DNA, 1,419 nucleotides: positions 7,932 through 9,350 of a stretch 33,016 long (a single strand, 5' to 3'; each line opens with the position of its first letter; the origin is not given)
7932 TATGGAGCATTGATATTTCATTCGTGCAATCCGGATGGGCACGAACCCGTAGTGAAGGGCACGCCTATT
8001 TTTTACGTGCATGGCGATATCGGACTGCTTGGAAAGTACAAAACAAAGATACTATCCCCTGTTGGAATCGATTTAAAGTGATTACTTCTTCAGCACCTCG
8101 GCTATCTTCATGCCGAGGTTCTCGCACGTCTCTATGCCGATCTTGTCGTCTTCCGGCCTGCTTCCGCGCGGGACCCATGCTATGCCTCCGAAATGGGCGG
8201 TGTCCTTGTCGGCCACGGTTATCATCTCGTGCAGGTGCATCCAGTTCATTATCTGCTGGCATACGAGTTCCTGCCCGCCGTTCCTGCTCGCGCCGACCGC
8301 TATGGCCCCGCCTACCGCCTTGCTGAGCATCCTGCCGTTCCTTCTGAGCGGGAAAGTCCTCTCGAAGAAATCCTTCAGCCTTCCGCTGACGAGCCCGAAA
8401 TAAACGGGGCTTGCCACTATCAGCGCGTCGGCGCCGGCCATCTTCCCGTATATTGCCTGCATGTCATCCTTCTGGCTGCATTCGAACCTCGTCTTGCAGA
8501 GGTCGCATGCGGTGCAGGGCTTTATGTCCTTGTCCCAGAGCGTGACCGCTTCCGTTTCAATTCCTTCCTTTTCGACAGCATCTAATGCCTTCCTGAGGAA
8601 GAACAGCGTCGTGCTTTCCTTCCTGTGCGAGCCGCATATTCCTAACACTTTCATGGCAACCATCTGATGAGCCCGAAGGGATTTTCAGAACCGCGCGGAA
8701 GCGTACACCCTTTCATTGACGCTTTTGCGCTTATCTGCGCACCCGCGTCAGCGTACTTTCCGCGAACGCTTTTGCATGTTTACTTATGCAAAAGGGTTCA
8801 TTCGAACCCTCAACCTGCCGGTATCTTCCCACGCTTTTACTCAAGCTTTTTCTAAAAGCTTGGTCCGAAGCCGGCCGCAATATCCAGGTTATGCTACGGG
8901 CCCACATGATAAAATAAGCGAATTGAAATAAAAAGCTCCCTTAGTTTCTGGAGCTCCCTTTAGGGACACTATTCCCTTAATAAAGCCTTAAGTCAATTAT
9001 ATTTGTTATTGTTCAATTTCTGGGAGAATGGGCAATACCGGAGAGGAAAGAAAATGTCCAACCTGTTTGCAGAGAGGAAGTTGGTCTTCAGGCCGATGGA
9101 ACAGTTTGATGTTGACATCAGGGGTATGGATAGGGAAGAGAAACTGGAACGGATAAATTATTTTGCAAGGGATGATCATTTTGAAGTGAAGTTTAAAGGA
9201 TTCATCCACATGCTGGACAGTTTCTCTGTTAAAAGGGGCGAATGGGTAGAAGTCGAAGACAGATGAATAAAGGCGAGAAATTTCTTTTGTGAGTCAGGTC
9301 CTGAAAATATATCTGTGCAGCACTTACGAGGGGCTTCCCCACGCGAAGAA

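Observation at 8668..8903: tRNA-Arg(UCG) interrupted by two BHB introns, including a 119 nt structured intron at position 59/60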

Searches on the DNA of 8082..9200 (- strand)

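Call 5: search_rna_families(source=window, start=8400, end=9200, threshold=evalue, max_evalue=10, show_alignments=5)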
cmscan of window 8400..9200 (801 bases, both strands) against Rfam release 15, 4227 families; matches with E-value up to 10: 4.
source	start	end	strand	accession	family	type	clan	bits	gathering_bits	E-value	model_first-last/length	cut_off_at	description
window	8769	8794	-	RF00972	mir-651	Gene; miRNA;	-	15.8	106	5.7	31-56/86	no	mir-651 microRNA precursor family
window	8818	8874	-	RF02264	MAT2A_E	Cis-reg;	-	14.8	46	8.8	1-67/67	no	MAT2A 3'UTR stem loop E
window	8714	8745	-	RF01382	HIV-1_SL4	Cis-reg;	-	14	31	8.6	1-20/20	no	HIV-1 stem-loop 4 packaging signal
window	8919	8968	-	RF00638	MIR159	Gene; miRNA;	-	12.3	74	5.4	1-196/196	no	MIR159 microRNA precursor family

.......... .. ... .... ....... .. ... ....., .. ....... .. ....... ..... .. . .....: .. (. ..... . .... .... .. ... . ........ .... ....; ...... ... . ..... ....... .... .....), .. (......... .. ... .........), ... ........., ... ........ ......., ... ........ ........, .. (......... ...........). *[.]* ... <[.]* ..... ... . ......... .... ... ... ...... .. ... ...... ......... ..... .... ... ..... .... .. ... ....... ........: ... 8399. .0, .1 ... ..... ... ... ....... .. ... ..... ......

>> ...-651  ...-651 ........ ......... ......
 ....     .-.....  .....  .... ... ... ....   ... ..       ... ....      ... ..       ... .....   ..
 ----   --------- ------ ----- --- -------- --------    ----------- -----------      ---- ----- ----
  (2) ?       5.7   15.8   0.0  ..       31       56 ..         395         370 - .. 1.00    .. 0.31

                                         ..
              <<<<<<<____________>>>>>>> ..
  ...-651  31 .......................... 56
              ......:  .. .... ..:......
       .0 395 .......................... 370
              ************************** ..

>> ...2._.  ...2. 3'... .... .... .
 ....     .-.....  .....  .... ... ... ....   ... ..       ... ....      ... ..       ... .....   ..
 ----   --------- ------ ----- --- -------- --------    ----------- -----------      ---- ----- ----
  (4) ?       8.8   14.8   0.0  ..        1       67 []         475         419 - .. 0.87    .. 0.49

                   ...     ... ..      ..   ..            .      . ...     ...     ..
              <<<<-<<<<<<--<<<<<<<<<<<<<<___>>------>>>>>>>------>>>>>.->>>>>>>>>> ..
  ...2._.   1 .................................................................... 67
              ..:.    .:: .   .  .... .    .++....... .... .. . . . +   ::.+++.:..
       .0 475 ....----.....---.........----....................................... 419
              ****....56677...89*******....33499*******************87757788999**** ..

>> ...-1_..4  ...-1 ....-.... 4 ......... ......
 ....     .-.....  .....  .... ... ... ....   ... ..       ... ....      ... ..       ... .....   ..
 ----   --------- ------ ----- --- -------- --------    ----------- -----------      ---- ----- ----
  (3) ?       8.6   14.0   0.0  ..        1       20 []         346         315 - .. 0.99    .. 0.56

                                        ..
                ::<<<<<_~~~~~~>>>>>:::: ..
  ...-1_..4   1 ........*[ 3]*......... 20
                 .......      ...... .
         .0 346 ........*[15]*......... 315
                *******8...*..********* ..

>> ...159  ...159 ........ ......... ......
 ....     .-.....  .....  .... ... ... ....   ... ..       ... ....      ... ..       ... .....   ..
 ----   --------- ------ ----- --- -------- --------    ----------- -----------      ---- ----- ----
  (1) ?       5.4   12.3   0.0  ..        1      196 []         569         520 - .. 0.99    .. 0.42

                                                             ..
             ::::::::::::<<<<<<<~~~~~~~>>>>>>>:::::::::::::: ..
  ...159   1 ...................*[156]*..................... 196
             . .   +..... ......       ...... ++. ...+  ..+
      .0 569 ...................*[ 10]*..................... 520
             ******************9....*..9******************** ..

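Call 34: search_rna_families(sources=[L074, L077, L078, L072, L069, L070, L066, L067, L068, L065], threshold=gathering)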
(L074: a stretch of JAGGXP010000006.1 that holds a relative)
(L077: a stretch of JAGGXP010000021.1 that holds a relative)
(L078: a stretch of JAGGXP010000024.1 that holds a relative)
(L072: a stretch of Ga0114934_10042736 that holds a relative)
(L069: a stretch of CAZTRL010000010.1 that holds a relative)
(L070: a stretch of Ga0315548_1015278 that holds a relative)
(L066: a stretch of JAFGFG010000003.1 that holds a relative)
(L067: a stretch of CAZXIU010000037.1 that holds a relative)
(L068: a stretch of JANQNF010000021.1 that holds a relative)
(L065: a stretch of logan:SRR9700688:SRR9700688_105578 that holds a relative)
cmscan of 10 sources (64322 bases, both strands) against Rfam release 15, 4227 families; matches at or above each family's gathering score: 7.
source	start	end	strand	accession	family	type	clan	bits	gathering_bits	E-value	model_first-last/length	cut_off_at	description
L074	1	2280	+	RF02540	LSU_rRNA_archaea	Gene; rRNA;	CL00112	891.8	50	5.2e-280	1824-2987/2987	5'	Archaeal large subunit ribosomal RNA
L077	4694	4768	-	RF00005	tRNA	Gene; tRNA;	CL00001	62.3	29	4.1e-11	1-71/71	no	tRNA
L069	218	292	+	RF00005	tRNA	Gene; tRNA;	CL00001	61.8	29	5.5e-11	1-71/71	no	tRNA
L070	1034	1108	-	RF00005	tRNA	Gene; tRNA;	CL00001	60.1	29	1.7e-10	1-71/71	no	tRNA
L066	6305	6411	+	RF00005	tRNA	Gene; tRNA;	CL00001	49.6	29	1.3e-07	1-71/71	no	tRNA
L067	743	848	+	RF00005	tRNA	Gene; tRNA;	CL00001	48.8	29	2.2e-07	1-71/71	no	tRNA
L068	1162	1267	-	RF00005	tRNA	Gene; tRNA;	CL00001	48.5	29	2.6e-07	1-71/71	no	tRNA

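Call 58: build_rna_model(alignment_id=A1)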
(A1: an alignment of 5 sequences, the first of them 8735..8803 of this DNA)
Model R1 built from alignment A1 (5 sequences, 75 columns); structure: RNAalifold consensus.
model positions 70; base pairs 18; branch points 1; effective number of sequences 2.41; information 0.804 bits per position. Calibrated on 0.2 Mb of random sequence (short: E-values are rough).
structure used (alignment columns):
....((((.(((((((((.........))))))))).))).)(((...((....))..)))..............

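Call 59: search_with_rna_model(model_id=R1, sources=[window, L001, L002, L003, L004, L065, L066, L067, L068, L069, L070, L071, L072, L074, L077, L078], max_evalue=1, show_alignments=0)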
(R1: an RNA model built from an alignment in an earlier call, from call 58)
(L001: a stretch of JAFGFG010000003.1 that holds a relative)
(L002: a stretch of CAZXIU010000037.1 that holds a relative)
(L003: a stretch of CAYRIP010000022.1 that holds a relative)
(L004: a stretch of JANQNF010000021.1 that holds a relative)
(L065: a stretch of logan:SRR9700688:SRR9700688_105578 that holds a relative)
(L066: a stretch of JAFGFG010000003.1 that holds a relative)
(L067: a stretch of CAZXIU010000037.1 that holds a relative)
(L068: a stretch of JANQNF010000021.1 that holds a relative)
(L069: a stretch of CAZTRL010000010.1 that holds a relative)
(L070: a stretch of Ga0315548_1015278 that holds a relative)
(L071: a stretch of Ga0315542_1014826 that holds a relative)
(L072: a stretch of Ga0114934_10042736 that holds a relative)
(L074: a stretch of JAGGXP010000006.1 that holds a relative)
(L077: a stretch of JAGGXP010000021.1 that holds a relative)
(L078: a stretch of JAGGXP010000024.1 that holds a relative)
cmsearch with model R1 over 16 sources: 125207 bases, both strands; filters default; matches with E-value up to 1: 13.
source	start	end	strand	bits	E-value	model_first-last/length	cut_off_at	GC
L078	1699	1768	+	90.7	2.3e-22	1-70/70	no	0.51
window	8734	8803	-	87.6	1.5e-21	1-70/70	no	0.5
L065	877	946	+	87.6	1.5e-21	1-70/70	no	0.5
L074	4312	4381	-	85.9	4.3e-21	1-70/70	no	0.57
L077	5012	5082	-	83.9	1.5e-20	1-70/70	no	0.51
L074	1444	1513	+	73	1.3e-17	1-70/70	no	0.53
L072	1526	1597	+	67.6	3.7e-16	1-70/70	no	0.56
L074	1777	1846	+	49.5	2.8e-11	1-70/70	no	0.43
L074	4202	4279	-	23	0.00041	1-70/70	no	0.53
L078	2035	2091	+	18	0.0087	1-70/70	no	0.46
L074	4342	4377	+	13.1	0.18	5-40/70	no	0.53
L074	1752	1820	-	12.3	0.31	1-70/70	no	0.54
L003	881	937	+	10.8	0.79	1-70/70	no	0.54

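Call 76: build_rna_model(alignment_id=A3, structure=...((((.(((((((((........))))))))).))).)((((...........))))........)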
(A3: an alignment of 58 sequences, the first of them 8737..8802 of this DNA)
Model R2 built from alignment A3 (58 sequences, 67 columns); structure: as given.
model positions 66; base pairs 17; branch points 1; effective number of sequences 4.57; information 0.85 bits per position. Calibrated on 0.2 Mb of random sequence (short: E-values are rough).
structure used (alignment columns):
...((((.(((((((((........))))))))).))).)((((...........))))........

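Call 77: search_with_rna_model(model_id=R2, source=window, filters=off, max_evalue=10, show_alignments=3)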
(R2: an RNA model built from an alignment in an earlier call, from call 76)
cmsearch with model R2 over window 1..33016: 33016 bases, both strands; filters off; matches with E-value up to 10: 18.
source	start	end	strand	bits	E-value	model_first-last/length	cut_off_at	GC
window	8737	8802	-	76.6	2.1e-18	1-66/66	no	0.5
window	8764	8799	+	10.3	0.5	4-39/66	no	0.39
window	5889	5937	+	9.5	0.84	1-66/66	no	0.49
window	18251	18293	-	9.1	1.1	1-66/66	no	0.63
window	28404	28454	+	8.7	1.3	1-66/66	no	0.53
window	21278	21353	+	8.6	1.4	1-66/66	no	0.47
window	15492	15531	-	8.4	1.6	1-66/66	no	0.6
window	12921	12961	+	8.3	1.7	1-66/66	no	0.63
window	12012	12047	-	7.9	2.1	1-66/66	no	0.56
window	7216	7263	+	7.8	2.2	1-66/66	no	0.54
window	26493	26532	+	7.6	2.6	1-66/66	no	0.35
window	15256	15331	-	7.4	2.9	1-66/66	no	0.64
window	20955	21002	+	7.2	3.3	1-66/66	no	0.42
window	25034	25089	-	6.1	6.5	1-66/66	no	0.29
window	31994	32037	-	6.1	6.5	1-66/66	no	0.59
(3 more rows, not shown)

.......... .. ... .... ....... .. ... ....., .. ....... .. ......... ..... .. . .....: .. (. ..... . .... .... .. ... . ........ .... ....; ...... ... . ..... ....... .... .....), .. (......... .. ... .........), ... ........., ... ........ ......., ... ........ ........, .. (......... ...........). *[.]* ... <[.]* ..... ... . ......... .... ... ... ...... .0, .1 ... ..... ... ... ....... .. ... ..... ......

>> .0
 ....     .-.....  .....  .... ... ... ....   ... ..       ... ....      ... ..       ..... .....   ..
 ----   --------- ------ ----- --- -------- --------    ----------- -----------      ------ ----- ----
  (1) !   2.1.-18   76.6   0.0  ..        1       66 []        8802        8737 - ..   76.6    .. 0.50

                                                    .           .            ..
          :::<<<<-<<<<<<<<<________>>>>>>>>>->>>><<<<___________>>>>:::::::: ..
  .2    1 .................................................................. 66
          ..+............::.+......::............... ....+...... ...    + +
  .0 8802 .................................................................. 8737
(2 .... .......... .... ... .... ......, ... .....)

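Call 78: search_with_rna_model(model_id=R2, sources=[L001, L002, L003, L004, L066, L067, L068, L069, L070, L071, L072, L074, L077, L078, L082, L083, L084, L085, L086, L087, L088, L089, L090, L091, L092, L093, L094, L095, L096, L097, L098, L099, L100, L101, L102, L103, L104, L105, L106, L107, L108, L109, L110, L111, L112, L113, L114, L115, L116, L117, L118, L119, L120, L121, L122, L123, L124, L125, L126, L127, L128, L129, L130, L131], max_evalue=0.001)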
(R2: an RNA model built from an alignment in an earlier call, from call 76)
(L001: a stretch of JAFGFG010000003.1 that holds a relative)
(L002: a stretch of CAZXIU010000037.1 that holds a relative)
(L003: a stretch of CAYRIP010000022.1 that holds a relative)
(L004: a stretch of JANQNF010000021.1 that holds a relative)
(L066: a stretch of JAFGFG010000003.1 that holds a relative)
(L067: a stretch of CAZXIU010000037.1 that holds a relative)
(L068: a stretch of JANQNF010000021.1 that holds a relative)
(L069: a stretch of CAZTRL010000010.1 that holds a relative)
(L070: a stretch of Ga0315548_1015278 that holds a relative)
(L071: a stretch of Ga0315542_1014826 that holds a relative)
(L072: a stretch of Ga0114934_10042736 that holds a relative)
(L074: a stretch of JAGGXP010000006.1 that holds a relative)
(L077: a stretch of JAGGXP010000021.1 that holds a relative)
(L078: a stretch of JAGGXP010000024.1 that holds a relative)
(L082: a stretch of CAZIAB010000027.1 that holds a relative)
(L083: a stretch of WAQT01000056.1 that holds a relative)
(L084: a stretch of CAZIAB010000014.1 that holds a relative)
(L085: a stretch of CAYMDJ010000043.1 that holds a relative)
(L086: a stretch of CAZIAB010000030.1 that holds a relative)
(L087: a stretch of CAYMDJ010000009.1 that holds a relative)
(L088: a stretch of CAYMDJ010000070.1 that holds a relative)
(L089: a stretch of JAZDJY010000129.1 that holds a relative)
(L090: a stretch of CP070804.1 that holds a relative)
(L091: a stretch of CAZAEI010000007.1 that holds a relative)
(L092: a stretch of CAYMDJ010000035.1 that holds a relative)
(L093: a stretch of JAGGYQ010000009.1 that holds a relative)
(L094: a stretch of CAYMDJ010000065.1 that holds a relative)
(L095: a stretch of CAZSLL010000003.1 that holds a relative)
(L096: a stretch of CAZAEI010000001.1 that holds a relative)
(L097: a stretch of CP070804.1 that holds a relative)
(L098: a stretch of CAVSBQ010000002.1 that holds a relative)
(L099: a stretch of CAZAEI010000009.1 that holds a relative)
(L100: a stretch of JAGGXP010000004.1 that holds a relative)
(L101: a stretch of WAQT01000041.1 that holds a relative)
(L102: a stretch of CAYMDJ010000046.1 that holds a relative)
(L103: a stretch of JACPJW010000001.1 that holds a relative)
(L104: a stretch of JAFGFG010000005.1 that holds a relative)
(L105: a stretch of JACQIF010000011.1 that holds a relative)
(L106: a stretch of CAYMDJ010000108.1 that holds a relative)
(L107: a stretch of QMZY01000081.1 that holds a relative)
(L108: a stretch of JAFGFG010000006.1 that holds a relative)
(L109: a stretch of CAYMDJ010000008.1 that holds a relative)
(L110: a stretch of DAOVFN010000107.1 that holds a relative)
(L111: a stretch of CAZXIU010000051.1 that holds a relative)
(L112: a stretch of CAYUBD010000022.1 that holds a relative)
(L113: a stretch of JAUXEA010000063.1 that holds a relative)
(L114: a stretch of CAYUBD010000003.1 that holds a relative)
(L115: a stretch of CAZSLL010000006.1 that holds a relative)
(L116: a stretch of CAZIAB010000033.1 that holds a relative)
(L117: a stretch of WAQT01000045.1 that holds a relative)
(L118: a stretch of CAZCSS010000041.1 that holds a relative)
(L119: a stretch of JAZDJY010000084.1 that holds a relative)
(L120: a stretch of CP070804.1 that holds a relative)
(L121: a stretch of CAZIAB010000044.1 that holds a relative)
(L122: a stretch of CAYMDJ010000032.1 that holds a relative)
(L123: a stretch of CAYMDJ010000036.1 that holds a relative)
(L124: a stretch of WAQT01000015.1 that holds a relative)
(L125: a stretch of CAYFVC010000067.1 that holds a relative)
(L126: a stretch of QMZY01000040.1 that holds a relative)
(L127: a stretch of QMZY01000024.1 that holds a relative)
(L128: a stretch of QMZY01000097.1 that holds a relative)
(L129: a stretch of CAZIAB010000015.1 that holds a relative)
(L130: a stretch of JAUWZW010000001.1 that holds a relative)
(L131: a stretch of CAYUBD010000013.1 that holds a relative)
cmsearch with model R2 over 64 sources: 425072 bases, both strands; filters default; matches with E-value up to 0.001: 84.
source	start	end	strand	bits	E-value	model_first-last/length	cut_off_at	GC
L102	2433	2498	-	87.3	4.1e-20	1-66/66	no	0.5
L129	3670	3735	-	83.9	3.2e-19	1-66/66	no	0.56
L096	501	566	-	82.7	6.8e-19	1-66/66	no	0.5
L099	7668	7733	-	82.7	6.8e-19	1-66/66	no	0.5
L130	420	485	+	82.7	6.8e-19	1-66/66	no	0.52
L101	1751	1816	-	82.4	7.9e-19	1-66/66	no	0.5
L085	5158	5223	+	82.4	8.2e-19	1-66/66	no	0.52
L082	978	1043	-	82.2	9e-19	1-66/66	no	0.47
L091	4904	4969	+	81.3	1.6e-18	1-66/66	no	0.45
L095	7371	7436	+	81.2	1.6e-18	1-66/66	no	0.56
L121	6540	6605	-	81.1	1.7e-18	1-66/66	no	0.47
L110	3257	3322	+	81.1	1.8e-18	1-66/66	no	0.5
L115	5378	5443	-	80.8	2.1e-18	1-66/66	no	0.48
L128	2239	2304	-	80.5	2.5e-18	1-66/66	no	0.47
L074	1445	1510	+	80.2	3e-18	1-66/66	no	0.55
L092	1904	1969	-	80.1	3.3e-18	1-66/66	no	0.48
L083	117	182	-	79.8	3.8e-18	1-66/66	no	0.55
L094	35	100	-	79.5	4.7e-18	1-66/66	no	0.48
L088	2273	2338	-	79.2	5.5e-18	1-66/66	no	0.47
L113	1586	1651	-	79.2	5.7e-18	1-66/66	no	0.44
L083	38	103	-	78.5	8.4e-18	1-66/66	no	0.56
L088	2147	2212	-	78.4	9.1e-18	1-66/66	no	0.53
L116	32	97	-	78.3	9.5e-18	1-66/66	no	0.5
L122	2745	2810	-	78.2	1e-17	1-66/66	no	0.53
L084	6665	6730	+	78.2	1e-17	1-66/66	no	0.45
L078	1700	1765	+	77.7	1.3e-17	1-66/66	no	0.5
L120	5690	5755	-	77.7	1.4e-17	1-66/66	no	0.47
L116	3090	3155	+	77.4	1.6e-17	1-66/66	no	0.53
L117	110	175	-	76.5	2.8e-17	1-66/66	no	0.56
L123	3141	3206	+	76.5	2.9e-17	1-66/66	no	0.48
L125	4961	5026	+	76.1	3.5e-17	1-66/66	no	0.45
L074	4315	4380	-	75.6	4.9e-17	1-66/66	no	0.56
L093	4044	4109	+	75.1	6.7e-17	1-66/66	no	0.47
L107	3608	3673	+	75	7e-17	1-66/66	no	0.47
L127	6626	6691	+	75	7e-17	1-66/66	no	0.47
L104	2646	2711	-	74.8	7.9e-17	1-66/66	no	0.53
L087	7396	7461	+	74.5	9.2e-17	1-66/66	no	0.5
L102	6391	6456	-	73.7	1.5e-16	1-66/66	no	0.48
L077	5015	5081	-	72.1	4.1e-16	1-66/66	no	0.49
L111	5350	5415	+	72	4.2e-16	1-66/66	no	0.56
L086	384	449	+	71.1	7.5e-16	1-66/66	no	0.52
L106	322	385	-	70.7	9.3e-16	1-66/66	no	0.5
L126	6630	6691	+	70.4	1.1e-15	1-66/66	no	0.47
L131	448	513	-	70.1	1.3e-15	1-66/66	no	0.42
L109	6882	6945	+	69.7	1.7e-15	1-66/66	no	0.53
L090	5350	5416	-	69.6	1.8e-15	1-66/66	no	0.54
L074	1778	1843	+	69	2.6e-15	1-66/66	no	0.44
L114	550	616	+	68.9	2.7e-15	1-66/66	no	0.48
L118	6688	6749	+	68.4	3.7e-15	1-66/66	no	0.52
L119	1190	1255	+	68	4.9e-15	1-66/66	no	0.47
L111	3452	3517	-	65.3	2.4e-14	1-66/66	no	0.5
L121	2553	2619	-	64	5.2e-14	1-66/66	no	0.46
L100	3244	3310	+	63.2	8.7e-14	1-66/66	no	0.55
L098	2017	2074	+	63.2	8.8e-14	1-66/66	no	0.45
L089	4977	5041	-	63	9.6e-14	1-66/66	no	0.54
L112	626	692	+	62.6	1.3e-13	1-66/66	no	0.55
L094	3011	3077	+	62.3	1.5e-13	1-66/66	no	0.43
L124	1940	2022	-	62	1.8e-13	1-66/66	no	0.51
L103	3116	3181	+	61.1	3.1e-13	1-66/66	no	0.52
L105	4866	4932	+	59.5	8.1e-13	1-66/66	no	0.58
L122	1763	1825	-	58.7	1.3e-12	1-66/66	no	0.49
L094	120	185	-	58.7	1.3e-12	1-66/66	no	0.48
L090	1474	1540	-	58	2e-12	1-66/66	no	0.45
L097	1508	1574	+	57.3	3.1e-12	1-66/66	no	0.54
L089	2634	2699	-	55.6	8.6e-12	1-66/66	no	0.56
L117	28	96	-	51.5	1e-10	1-66/66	no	0.51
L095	7533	7598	+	50.5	1.8e-10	1-66/66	no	0.55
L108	3419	3485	-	49.3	3.7e-10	1-66/66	no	0.45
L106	1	37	-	45.3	4.4e-09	1-37/66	3'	0.49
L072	1527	1594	+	37.3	5.3e-07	1-66/66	no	0.56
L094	1729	1790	+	32.3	1.1e-05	1-66/66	no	0.53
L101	1051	1121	-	31.9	1.4e-05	1-66/66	no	0.46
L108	3366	3428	+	31.6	1.7e-05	1-66/66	no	0.6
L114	6142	6199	+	30.9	2.6e-05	1-66/66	no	0.34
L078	2036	2102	+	30.8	2.7e-05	1-66/66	no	0.49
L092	2310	2372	-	28.4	0.00012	1-66/66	no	0.43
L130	245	307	+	28.3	0.00012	1-66/66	no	0.51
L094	1968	2047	-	27.8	0.00017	1-66/66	no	0.36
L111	3626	3674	-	27.1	0.00025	1-66/66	no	0.45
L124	2074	2152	-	27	0.00028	1-66/66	no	0.49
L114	372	435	+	26.5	0.00038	1-66/66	no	0.52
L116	1830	1895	+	26.1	0.00046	1-66/66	no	0.47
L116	2113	2192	-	25.4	0.00071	1-66/66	no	0.35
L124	1824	1913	-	24.9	0.00098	1-66/66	no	0.57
